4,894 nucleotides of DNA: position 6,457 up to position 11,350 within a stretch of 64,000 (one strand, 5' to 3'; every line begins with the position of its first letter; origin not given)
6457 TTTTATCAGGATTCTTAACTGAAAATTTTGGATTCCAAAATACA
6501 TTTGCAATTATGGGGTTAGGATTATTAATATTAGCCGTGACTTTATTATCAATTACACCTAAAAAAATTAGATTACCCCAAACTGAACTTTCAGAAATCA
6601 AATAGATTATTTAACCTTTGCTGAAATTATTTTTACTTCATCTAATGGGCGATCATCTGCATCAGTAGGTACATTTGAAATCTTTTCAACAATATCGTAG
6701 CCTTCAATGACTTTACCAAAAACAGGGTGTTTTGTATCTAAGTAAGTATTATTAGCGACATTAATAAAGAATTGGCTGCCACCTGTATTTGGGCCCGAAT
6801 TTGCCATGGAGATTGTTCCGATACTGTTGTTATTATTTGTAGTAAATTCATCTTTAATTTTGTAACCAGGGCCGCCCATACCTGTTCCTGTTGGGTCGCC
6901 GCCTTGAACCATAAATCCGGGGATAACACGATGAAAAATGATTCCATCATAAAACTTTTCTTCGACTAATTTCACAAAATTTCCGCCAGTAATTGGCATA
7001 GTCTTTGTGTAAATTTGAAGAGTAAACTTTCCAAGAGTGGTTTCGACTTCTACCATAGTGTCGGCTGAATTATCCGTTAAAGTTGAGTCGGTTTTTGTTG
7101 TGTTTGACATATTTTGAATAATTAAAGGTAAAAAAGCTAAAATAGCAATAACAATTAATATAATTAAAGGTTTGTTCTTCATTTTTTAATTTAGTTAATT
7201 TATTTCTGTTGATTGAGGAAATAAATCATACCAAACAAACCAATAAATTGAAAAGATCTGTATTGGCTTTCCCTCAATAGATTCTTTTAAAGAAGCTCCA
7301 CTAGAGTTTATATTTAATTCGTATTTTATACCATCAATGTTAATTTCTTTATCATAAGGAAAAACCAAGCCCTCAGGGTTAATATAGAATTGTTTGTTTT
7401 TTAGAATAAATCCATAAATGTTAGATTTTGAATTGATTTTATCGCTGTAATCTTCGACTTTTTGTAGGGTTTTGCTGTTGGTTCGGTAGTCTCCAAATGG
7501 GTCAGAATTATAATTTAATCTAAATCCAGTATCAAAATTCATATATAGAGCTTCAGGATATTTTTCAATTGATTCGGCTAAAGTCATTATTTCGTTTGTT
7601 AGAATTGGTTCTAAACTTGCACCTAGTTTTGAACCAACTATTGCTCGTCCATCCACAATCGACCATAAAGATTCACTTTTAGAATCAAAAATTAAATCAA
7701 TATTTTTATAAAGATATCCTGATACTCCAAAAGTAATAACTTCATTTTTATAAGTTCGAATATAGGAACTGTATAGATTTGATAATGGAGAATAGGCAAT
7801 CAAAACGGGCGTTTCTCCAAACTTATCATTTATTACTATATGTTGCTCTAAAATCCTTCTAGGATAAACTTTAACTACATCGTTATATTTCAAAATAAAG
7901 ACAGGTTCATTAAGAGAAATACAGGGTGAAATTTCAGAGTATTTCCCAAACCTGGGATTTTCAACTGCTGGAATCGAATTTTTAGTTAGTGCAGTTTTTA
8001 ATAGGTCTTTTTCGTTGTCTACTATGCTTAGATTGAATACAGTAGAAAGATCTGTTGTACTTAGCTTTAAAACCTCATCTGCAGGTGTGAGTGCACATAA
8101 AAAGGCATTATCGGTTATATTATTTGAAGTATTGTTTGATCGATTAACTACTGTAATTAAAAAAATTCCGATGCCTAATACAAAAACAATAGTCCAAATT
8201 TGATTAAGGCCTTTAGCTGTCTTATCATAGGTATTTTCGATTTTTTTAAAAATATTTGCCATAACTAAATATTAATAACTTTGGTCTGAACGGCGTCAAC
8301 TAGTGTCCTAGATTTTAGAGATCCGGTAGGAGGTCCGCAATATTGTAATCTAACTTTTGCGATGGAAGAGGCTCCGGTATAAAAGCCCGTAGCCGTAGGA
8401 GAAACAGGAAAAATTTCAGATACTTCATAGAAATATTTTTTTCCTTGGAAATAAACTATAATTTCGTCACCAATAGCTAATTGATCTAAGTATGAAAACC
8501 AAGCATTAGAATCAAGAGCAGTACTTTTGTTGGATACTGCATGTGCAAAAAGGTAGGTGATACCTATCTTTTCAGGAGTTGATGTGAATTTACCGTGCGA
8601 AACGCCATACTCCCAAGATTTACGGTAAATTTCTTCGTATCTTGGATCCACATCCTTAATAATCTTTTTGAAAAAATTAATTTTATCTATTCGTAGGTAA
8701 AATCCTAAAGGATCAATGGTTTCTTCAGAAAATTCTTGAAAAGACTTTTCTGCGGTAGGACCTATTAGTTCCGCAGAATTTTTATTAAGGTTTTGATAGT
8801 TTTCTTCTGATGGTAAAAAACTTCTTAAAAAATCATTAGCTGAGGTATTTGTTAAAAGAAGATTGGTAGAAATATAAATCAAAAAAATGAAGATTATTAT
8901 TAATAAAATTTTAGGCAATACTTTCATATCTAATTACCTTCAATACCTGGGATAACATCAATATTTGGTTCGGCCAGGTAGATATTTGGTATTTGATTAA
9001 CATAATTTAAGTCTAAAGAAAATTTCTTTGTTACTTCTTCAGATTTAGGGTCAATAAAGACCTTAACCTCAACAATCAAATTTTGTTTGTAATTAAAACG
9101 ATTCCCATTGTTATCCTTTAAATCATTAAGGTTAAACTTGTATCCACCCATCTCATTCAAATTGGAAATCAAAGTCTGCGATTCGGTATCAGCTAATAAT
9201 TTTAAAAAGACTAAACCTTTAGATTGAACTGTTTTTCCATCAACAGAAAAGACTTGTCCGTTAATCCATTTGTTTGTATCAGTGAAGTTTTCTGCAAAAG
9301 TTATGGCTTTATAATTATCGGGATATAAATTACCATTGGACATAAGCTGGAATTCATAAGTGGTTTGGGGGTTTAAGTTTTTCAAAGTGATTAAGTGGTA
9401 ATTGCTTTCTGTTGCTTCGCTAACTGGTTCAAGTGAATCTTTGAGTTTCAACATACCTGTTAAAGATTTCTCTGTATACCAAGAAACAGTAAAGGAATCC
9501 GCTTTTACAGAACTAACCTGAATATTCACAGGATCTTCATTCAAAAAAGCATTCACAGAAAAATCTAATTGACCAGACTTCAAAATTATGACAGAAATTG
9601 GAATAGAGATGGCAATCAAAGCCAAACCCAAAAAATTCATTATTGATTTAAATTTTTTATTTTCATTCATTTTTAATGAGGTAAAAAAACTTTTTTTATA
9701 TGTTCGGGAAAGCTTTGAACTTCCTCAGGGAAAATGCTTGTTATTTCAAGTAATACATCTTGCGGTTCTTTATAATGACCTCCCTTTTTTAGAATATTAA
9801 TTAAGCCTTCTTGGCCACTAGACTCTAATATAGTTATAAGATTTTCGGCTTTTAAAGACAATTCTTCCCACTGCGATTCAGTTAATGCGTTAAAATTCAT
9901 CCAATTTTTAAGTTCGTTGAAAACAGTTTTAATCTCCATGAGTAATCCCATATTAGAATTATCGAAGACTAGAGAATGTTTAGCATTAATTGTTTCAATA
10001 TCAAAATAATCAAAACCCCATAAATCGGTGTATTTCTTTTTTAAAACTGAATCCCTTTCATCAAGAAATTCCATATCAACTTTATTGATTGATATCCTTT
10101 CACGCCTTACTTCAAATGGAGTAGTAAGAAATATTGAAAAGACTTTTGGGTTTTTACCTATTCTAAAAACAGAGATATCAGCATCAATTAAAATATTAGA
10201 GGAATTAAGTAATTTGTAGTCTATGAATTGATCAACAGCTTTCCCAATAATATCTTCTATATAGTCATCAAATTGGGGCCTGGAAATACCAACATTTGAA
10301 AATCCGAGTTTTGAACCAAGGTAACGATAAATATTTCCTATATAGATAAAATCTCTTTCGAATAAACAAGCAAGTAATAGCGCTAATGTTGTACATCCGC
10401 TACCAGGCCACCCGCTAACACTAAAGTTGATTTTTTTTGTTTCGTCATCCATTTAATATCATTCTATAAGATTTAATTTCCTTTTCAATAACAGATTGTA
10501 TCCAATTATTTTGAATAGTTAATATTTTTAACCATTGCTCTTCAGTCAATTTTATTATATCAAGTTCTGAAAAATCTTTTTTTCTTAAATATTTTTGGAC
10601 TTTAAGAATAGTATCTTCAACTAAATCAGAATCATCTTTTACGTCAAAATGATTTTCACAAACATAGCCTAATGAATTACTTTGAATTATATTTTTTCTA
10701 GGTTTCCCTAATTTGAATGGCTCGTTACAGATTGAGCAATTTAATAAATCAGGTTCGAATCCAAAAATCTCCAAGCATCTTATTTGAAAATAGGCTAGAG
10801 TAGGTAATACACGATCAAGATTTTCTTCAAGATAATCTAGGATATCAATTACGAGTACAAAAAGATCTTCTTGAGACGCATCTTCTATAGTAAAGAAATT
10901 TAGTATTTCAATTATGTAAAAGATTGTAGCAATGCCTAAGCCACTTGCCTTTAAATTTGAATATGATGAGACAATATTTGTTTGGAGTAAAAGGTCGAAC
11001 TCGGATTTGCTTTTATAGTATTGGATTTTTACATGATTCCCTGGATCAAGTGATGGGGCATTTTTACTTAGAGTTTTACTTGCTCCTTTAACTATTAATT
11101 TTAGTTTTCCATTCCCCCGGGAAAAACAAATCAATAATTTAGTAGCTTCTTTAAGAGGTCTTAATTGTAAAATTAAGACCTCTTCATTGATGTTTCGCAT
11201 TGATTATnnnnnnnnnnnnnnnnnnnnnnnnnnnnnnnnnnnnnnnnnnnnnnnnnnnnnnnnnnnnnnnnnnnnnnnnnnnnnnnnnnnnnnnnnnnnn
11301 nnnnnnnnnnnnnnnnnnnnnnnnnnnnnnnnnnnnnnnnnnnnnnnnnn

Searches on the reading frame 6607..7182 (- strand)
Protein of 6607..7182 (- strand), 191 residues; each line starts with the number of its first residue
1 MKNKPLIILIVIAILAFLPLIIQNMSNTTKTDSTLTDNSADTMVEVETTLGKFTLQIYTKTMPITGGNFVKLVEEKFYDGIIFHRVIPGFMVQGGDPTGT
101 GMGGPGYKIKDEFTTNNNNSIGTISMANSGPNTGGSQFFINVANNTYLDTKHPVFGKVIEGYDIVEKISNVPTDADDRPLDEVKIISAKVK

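Call 37: search_protein_families(library=pfam, proteins=[window:6607-7182:-], max_evalue=0.001)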
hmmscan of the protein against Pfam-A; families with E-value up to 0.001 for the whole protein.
window:6607-7182:- (191 aa): 1 family
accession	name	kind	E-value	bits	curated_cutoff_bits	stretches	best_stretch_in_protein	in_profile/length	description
PF00160.26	Pro_isomerase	-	1.4e-52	178.6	21.7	1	43-190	1-159/159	Cyclophilin type peptidyl-prolyl cis-trans isomerase/CLD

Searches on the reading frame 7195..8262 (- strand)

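Call 37: search_protein_families(library=pfam, proteins=[window:7195-8262:-], max_evalue=0.001)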
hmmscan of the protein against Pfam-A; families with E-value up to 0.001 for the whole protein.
window:7195-8262:- (355 aa): 1 family
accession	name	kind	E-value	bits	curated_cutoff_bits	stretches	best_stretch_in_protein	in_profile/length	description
PF11376.13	DUF3179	-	4.9e-49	167.8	27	1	94-292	1-198/292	Protein of unknown function (DUF3179)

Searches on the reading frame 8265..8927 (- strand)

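Call 37: search_protein_families(library=pfam, proteins=[window:8265-8927:-], max_evalue=0.001)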
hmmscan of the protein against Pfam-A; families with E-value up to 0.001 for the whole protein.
window:8265-8927:- (220 aa): 1 family
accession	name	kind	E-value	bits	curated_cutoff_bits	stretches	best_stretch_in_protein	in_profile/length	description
PF04203.18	Sortase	-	3.2e-12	46.7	26.6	1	78-213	1-123/125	Sortase domain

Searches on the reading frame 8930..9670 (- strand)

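Call 37: search_protein_families(library=pfam, proteins=[window:8930-9670:-], max_evalue=0.001)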
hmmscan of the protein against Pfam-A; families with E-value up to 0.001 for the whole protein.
window:8930-9670:- (246 aa): 2 families
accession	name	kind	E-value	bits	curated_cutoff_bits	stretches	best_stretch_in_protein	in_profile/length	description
PF16656.11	Pur_ac_phosph_N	-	8.1e-06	26.8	30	1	48-114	4-83/93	Purple acid Phosphatase, N-terminal domain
PF00041.27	fn3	-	0.00017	22.2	25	1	47-109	3-66/84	Fibronectin type III domain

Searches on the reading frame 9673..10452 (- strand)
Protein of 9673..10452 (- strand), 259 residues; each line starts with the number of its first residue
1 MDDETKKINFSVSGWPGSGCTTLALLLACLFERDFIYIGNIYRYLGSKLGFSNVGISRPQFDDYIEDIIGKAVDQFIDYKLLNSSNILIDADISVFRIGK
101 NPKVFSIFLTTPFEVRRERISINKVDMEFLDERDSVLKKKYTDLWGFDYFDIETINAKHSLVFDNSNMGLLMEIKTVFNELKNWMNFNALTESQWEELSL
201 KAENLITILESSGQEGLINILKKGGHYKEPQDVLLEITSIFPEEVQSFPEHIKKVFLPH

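Call 37: search_protein_families(library=pfam, proteins=[window:9673-10452:-], max_evalue=0.001)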
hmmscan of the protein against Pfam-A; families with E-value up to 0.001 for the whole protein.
window:9673-10452:- (259 aa): 1 family
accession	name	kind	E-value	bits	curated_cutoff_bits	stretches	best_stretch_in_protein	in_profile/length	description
PF13238.12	AAA_18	-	0.0006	20.7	29.4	0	12-121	3-109/128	AAA domain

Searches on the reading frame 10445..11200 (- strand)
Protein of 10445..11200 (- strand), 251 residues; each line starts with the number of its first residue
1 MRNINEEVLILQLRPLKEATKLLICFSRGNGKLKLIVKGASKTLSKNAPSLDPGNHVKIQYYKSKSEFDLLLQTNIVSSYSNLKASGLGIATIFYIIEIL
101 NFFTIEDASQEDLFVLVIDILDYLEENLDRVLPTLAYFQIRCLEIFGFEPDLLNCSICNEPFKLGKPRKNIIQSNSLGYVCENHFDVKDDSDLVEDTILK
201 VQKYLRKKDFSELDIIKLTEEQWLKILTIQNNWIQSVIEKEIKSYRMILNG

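Call 37: search_protein_families(library=pfam, proteins=[window:10445-11200:-], max_evalue=0.001)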
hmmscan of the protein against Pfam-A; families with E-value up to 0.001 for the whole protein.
window:10445-11200:- (251 aa): 2 families
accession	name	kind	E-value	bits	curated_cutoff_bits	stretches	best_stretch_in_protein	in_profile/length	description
PF02565.21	RecO_C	-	1.7e-18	67.3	22.1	1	91-245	8-156/157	Recombination protein O C terminal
PF11967.14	RecO_N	-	7.4e-14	52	27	1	1-80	1-80/80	Recombination protein O N terminal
